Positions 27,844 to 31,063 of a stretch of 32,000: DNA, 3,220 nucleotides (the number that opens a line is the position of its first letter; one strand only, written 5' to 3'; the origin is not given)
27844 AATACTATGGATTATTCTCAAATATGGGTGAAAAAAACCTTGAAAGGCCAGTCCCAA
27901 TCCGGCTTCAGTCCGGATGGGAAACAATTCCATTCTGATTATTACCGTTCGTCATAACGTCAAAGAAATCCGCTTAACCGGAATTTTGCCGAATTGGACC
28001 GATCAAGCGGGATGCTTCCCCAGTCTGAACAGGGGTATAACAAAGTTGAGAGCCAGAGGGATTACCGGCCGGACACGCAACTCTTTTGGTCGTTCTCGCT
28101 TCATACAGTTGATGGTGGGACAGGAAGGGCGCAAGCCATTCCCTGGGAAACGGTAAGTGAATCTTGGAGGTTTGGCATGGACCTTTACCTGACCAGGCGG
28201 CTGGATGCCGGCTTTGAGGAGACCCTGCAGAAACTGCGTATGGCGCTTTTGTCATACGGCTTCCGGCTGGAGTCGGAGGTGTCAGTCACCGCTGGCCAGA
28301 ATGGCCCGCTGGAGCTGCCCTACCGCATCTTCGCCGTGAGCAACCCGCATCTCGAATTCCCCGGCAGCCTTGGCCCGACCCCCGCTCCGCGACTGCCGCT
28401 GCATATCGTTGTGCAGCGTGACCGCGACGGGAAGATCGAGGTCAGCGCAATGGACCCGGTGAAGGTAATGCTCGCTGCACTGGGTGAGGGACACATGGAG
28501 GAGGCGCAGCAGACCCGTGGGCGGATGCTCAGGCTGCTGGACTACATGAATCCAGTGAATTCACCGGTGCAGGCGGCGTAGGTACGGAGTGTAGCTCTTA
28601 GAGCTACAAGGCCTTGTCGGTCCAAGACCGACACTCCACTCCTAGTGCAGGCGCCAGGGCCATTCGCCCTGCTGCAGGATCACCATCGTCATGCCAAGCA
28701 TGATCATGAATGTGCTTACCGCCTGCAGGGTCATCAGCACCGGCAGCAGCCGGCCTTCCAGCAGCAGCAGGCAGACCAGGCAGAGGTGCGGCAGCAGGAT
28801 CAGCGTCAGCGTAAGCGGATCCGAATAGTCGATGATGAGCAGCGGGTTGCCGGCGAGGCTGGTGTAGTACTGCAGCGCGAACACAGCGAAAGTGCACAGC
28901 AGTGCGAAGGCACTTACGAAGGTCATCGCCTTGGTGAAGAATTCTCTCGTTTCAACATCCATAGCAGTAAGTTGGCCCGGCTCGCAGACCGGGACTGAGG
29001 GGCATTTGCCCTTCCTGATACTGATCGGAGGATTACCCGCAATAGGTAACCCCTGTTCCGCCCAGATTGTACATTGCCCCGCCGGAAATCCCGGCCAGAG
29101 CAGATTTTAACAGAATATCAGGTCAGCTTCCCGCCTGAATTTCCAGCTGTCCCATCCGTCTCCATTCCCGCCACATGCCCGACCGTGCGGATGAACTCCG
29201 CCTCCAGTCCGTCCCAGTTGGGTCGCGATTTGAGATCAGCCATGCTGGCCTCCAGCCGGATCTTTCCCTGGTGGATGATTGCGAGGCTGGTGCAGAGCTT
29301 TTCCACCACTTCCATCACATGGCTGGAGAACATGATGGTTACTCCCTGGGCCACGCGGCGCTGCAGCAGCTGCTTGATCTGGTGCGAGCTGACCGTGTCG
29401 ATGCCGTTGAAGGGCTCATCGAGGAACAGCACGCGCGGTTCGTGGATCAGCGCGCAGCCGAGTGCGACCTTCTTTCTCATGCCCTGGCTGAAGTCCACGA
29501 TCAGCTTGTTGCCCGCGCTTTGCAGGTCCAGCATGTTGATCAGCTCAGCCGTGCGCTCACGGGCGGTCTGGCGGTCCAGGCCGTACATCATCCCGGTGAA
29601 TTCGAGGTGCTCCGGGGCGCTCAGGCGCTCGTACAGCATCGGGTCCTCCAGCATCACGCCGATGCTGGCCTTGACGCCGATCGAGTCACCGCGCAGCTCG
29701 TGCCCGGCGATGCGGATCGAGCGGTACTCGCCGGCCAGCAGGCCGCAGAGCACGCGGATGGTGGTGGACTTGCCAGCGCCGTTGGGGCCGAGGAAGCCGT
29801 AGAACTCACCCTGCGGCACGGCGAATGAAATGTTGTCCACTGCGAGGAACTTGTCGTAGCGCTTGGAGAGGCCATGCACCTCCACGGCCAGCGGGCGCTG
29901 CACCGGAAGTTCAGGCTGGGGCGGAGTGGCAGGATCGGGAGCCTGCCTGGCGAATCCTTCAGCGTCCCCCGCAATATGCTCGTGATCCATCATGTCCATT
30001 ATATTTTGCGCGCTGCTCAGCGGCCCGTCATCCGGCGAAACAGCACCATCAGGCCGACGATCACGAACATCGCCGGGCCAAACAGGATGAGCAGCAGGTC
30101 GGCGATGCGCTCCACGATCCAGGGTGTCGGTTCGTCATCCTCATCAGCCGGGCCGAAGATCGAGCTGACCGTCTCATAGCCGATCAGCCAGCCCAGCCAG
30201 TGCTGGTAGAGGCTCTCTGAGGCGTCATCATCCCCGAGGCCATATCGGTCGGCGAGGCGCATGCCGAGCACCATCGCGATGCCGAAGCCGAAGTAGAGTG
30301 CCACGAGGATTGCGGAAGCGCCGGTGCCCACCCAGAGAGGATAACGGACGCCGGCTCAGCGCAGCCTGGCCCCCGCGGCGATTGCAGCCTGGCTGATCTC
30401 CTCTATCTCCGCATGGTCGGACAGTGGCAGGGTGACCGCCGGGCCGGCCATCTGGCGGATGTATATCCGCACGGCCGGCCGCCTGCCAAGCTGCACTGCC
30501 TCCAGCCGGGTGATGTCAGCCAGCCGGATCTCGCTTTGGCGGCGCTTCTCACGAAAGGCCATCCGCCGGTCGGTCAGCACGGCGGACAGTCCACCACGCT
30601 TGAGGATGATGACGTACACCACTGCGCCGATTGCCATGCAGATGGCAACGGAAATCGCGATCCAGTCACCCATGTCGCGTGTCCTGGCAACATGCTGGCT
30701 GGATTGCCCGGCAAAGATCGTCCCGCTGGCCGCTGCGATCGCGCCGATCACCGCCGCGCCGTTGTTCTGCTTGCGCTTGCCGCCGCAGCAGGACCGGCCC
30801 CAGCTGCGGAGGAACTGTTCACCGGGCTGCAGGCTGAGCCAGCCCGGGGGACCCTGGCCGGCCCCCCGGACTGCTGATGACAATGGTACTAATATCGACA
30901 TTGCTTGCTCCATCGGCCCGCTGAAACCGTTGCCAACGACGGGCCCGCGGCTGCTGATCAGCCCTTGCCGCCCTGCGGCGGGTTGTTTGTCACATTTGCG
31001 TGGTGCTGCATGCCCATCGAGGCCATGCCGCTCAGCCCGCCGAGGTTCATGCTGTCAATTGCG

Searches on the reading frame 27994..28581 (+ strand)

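Call 27: search_protein_families(library=pfam, proteins=[window:27994-28581:+])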
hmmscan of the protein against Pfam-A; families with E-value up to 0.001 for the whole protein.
window:27994-28581:+ (195 aa): 1 family
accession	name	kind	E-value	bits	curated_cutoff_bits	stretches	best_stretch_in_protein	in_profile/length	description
PF03625.19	DUF302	-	7.7e-05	22.9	23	1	105-155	12-63/63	Domain of unknown function DUF302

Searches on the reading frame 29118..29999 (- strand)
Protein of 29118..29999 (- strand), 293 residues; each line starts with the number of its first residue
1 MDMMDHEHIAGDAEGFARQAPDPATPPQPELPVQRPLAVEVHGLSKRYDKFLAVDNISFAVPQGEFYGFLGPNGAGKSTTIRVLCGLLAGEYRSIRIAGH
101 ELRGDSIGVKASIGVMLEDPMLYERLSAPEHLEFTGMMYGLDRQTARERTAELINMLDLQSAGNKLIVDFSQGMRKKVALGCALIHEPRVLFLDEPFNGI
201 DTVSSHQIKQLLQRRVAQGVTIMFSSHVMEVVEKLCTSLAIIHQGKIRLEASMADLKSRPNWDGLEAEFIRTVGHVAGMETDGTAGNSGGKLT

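Call 27: search_protein_families(library=pfam, proteins=[window:29118-29999:-])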
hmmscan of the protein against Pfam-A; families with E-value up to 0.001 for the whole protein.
window:29118-29999:- (293 aa): 2 families
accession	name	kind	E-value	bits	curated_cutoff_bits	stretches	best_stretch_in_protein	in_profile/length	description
PF00005.33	ABC_tran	-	2.4e-25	90.2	25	1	55-198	2-137/137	ABC transporter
PF13304.12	AAA_21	-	7.6e-09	36.5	27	1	166-230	234-301/304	AAA domain, putative AbiEii toxin, Type IV TA system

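Call 28: find_encoding_contigs(protein=window:29118-29999:-, flank=10000, max_places=10)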
Protein window:29118-29999:- (293 aa): 7 contigs read that carry it; 5 places shown.
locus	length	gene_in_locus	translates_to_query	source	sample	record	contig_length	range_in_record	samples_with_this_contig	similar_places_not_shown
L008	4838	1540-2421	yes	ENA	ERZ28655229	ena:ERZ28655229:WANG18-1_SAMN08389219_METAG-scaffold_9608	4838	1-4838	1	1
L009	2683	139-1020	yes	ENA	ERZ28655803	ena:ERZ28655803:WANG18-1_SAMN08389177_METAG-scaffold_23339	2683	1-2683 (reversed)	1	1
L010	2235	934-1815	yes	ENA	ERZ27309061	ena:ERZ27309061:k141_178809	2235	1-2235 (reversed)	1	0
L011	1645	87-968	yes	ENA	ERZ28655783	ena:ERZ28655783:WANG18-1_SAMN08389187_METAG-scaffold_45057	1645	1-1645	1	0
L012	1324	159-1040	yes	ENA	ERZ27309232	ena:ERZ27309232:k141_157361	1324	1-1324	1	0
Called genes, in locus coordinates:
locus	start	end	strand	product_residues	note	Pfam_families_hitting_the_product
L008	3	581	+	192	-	?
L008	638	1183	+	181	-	-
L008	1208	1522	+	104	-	-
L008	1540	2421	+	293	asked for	PF00005:ABC_tran, PF13304:AAA_21 (faint)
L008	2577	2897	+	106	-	-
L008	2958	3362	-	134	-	PF03625:DUF302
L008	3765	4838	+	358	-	?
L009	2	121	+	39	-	?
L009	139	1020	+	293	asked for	PF00005:ABC_tran, PF13304:AAA_21 (faint)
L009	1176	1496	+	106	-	-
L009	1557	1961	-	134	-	PF03625:DUF302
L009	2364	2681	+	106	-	?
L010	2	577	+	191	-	?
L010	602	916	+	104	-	-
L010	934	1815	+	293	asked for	PF00005:ABC_tran, PF13304:AAA_21 (faint)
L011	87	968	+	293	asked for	PF00005:ABC_tran, PF13304:AAA_21 (faint)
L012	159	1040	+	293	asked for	PF00005:ABC_tran, PF13304:AAA_21 (faint)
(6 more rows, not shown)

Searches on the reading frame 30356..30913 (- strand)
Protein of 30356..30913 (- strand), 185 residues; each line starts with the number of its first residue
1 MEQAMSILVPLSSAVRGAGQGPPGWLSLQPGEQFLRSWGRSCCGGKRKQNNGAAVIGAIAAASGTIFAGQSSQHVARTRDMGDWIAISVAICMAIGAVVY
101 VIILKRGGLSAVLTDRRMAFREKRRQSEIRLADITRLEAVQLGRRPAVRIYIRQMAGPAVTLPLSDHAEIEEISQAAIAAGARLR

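Call 26: find_encoding_contigs(protein=window:30356-30913:-, flank=10000, max_places=10)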
Protein window:30356-30913:- (185 aa): no gene with exactly this product is on record in the collection.

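Call 27: search_protein_families(library=pfam, proteins=[window:30356-30913:-])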
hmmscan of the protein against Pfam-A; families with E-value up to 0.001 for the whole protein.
window:30356-30913:- (185 aa): 0 families
